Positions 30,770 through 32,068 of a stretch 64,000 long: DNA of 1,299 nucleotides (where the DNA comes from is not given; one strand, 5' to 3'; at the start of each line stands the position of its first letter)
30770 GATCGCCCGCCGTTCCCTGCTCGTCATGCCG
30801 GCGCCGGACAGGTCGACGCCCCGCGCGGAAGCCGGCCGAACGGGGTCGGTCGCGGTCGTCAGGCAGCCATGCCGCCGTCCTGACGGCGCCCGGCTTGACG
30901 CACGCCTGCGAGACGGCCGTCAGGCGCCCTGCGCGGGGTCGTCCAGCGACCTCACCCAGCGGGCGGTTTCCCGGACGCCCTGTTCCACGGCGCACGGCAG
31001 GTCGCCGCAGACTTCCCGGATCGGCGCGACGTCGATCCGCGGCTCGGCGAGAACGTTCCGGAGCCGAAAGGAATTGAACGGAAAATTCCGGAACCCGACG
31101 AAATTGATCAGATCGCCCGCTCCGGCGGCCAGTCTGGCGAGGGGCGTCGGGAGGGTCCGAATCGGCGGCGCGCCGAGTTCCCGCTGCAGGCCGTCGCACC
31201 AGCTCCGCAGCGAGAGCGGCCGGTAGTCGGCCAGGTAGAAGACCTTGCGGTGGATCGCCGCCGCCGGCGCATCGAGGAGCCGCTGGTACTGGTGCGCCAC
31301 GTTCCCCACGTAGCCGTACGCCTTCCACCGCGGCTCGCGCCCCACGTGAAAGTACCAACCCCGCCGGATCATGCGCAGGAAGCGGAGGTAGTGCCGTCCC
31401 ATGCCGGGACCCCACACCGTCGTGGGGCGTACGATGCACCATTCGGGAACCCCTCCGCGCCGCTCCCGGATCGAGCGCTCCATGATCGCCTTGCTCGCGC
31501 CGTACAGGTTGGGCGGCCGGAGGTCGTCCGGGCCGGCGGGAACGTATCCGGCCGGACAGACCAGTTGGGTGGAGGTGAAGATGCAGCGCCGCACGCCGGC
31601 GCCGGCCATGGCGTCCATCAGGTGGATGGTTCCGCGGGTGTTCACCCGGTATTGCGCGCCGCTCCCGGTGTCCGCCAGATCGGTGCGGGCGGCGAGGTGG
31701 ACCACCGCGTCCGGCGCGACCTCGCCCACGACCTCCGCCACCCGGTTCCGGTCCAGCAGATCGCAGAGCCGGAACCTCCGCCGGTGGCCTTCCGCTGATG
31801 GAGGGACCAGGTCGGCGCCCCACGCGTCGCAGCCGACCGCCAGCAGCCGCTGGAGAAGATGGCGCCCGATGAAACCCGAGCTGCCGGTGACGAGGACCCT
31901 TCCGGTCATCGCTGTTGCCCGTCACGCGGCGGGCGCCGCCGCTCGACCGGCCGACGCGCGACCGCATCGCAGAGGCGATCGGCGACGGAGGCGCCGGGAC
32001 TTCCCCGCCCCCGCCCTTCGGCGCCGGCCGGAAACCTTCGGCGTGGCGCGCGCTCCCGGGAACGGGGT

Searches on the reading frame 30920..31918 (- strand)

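Call 39: search_protein_families(library=pfam, proteins=[window:30920-31918:-], max_evalue=0.00001)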
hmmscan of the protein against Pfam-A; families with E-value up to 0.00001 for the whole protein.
window:30920-31918:- (332 aa): 7 families
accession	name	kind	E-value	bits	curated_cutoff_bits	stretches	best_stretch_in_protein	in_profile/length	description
PF01370.27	Epimerase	-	2.4e-31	109.4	20.9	1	8-227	1-237/240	NAD dependent epimerase/dehydratase family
PF01073.25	3Beta_HSD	-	1.5e-21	77.1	22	1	9-250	1-270/280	3-beta hydroxysteroid dehydrogenase/isomerase family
PF04321.23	RmlD_sub_bind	-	1.6e-17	64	27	1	7-179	2-161/287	RmlD substrate binding domain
PF16363.11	GDP_Man_Dehyd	-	7.3e-15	55.7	27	1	9-211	1-233/332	GDP-mannose 4,6 dehydratase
PF07993.18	NAD_binding_4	-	8e-12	45.3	20.1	1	70-170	90-209/258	Male sterility protein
PF02719.21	Polysacc_synt_2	-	8.6e-08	32.1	20.2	0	50-152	59-151/293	Polysaccharide biosynthesis protein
PF13460.12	NAD_binding_10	-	1.2e-07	32.2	27.2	1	12-167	1-145/184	NAD(P)H-binding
